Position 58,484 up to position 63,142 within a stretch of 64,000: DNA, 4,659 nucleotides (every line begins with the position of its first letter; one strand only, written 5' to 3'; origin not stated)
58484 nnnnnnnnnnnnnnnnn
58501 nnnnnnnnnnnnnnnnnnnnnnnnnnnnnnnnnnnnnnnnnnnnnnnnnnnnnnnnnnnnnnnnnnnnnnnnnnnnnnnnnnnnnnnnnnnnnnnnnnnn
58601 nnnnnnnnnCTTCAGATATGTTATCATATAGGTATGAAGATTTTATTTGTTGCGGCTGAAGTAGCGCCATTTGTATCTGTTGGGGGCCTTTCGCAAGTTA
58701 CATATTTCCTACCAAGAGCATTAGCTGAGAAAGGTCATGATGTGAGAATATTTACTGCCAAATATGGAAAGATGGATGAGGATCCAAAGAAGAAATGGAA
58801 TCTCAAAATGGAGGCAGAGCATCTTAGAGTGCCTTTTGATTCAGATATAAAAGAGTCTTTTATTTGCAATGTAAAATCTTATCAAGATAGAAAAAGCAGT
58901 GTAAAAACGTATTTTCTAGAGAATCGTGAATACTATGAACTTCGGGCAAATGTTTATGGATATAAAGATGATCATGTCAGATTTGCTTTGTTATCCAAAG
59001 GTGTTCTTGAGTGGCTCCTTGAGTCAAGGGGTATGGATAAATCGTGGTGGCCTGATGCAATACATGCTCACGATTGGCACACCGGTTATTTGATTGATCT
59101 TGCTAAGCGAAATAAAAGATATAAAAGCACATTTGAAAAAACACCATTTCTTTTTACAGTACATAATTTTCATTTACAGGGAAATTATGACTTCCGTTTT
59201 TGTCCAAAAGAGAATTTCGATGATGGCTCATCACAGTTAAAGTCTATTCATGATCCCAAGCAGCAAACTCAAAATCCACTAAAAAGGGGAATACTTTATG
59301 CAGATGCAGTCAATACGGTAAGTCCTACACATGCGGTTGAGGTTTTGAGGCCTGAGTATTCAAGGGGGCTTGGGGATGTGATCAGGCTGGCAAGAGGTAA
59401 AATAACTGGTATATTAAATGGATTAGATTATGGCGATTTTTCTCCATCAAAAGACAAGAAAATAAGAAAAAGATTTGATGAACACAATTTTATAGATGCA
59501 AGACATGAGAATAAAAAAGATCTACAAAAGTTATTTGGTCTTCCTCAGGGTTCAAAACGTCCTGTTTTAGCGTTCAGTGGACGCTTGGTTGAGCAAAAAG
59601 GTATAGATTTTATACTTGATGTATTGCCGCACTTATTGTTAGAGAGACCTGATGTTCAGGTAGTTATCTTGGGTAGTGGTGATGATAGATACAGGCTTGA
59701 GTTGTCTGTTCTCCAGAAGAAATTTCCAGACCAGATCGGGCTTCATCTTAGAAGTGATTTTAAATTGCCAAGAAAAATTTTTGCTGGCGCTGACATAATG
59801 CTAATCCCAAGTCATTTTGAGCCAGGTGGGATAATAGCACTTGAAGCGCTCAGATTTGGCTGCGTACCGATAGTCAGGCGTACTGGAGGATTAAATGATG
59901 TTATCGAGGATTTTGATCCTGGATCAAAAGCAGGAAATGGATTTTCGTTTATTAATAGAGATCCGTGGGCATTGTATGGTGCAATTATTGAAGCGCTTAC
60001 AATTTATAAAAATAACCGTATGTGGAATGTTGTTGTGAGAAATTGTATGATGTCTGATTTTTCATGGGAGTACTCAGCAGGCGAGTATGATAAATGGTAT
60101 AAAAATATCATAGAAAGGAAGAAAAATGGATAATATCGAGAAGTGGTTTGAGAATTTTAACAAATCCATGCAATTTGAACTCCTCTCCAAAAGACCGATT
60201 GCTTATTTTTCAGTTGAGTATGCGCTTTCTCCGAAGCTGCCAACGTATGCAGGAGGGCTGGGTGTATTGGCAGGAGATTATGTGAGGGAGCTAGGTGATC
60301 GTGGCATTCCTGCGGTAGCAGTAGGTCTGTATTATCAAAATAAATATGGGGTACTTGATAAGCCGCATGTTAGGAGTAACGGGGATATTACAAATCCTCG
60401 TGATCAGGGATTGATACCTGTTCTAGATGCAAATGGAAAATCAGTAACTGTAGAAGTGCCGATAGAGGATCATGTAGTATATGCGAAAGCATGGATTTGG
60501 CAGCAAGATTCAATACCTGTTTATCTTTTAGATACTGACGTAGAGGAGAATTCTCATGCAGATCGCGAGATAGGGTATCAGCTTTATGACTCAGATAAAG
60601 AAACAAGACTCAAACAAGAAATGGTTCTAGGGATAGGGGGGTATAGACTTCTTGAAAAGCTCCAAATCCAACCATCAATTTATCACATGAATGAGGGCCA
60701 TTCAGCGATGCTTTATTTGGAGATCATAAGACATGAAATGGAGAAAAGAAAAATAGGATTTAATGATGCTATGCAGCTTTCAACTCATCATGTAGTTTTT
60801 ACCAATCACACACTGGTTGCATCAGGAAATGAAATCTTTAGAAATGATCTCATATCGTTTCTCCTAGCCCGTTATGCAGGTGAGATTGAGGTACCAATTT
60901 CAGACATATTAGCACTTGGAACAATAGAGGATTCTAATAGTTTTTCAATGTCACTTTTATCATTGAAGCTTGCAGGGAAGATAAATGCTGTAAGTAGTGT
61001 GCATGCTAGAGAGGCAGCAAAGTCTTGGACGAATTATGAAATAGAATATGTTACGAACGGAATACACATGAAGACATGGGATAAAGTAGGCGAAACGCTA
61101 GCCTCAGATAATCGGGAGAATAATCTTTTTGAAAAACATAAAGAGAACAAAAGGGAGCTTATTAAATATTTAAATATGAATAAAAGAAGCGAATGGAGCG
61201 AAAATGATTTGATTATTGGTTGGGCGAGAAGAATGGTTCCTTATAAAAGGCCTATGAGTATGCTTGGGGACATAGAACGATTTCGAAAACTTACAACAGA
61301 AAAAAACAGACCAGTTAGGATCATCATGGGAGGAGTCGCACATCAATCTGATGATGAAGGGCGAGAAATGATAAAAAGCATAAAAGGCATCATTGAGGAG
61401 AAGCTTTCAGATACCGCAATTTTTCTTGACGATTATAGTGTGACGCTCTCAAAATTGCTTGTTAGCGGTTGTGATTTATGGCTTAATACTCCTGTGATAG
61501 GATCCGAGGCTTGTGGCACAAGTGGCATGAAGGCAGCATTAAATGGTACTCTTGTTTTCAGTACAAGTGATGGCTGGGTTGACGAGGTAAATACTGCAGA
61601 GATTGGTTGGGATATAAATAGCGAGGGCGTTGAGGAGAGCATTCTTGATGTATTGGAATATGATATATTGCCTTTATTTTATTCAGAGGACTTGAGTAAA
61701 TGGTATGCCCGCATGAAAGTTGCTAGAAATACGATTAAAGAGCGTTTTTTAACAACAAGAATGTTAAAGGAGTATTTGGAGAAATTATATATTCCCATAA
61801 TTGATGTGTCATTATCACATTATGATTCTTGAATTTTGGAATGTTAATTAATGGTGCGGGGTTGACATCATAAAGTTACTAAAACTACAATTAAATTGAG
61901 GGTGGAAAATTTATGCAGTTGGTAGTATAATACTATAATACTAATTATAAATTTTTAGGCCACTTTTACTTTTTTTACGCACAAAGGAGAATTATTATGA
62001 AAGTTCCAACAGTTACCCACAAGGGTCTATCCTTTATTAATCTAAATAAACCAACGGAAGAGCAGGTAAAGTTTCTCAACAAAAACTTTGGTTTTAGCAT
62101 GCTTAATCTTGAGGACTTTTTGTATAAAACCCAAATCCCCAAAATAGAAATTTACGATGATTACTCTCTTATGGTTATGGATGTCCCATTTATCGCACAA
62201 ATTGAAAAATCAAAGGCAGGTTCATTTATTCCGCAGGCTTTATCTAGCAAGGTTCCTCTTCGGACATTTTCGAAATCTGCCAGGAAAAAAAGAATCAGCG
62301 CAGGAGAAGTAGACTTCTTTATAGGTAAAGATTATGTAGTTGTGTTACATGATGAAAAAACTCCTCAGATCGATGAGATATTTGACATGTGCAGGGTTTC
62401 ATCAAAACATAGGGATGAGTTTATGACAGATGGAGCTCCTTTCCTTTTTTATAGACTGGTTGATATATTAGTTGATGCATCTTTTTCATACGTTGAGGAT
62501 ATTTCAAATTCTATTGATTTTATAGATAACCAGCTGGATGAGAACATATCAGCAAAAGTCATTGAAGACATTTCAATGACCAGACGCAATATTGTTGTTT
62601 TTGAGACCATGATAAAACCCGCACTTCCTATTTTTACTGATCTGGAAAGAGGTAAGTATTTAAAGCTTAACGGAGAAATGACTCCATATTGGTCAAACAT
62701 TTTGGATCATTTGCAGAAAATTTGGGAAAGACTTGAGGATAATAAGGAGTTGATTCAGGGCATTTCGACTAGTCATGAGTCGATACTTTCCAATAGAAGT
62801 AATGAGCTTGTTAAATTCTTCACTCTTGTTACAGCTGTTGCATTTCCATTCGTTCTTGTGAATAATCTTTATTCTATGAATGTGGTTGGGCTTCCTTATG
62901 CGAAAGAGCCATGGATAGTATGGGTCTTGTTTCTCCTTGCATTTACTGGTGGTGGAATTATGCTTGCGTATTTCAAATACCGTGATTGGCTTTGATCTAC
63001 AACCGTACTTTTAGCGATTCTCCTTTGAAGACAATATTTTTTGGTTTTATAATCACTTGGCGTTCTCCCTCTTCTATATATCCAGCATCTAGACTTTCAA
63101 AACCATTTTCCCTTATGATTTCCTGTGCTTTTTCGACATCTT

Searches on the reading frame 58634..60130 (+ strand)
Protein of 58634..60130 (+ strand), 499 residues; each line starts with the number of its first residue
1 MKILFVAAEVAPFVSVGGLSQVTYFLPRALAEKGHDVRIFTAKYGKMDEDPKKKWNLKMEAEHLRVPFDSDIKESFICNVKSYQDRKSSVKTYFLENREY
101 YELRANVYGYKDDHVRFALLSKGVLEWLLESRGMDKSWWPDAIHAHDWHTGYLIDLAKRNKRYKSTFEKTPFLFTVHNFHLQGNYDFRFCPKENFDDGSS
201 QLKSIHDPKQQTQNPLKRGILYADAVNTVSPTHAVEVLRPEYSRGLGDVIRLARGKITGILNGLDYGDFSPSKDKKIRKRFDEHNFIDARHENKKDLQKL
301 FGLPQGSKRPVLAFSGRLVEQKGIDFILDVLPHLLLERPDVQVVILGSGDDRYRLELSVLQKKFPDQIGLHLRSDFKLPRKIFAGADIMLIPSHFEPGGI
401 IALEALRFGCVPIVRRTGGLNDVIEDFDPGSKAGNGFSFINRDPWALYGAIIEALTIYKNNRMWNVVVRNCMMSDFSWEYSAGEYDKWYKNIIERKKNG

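Call 43: search_protein_families(library=pfam, proteins=[window:58634-60130:+], max_evalue=0.001)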
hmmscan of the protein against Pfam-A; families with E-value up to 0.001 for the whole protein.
window:58634-60130:+ (499 aa): 6 families
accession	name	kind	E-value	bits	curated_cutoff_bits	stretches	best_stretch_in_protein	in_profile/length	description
PF08323.17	Glyco_transf_5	-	6.8e-62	209.7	22.7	1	2-251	1-238/239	Starch synthase catalytic domain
PF00534.26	Glycos_transf_1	-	5.2e-27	94.9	26.4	1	306-464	12-165/172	Glycosyl transferases group 1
PF13692.12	Glyco_trans_1_4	-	1.8e-16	61.1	27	1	309-455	1-140/142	Glycosyl transferases group 1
PF13439.12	Glyco_transf_4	-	2.1e-11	44.6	28.5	0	126-236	59-147/170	Glycosyltransferase Family 4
PF13579.12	Glyco_trans_4_4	-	1.9e-08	35.3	29.7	1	17-234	1-139/158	Glycosyl transferase 4-like domain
PF20706.3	GT4-conflict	-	4e-05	23.2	26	0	305-427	193-323/385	Family 4 Glycosyltransferase in conflict systems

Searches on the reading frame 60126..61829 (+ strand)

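Call 43: search_protein_families(library=pfam, proteins=[window:60126-61829:+], max_evalue=0.001)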
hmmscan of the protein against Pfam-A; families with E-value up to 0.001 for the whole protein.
window:60126-61829:+ (568 aa): 1 family
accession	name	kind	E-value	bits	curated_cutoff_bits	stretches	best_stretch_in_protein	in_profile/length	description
PF00343.26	Phosphorylase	-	3.6e-27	95.4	27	2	325-487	410-583/713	Carbohydrate phosphorylase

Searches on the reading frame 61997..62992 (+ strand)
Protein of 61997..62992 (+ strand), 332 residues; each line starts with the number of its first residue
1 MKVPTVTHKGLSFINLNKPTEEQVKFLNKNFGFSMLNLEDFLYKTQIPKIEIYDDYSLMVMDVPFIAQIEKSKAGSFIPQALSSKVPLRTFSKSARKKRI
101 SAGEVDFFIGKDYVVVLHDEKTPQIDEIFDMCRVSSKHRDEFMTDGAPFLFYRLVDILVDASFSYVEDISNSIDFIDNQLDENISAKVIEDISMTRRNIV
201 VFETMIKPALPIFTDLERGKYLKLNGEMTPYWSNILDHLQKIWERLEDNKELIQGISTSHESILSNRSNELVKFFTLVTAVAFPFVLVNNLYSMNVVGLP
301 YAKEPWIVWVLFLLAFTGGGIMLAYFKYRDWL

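Call 43: search_protein_families(library=pfam, proteins=[window:61997-62992:+], max_evalue=0.001)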
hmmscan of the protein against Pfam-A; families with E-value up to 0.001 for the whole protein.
window:61997-62992:+ (332 aa): 1 family
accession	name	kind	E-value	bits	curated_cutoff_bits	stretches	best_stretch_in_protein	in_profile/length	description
PF01544.23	CorA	-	2e-43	149.2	27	1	9-327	2-291/292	CorA-like Mg2+ transporter protein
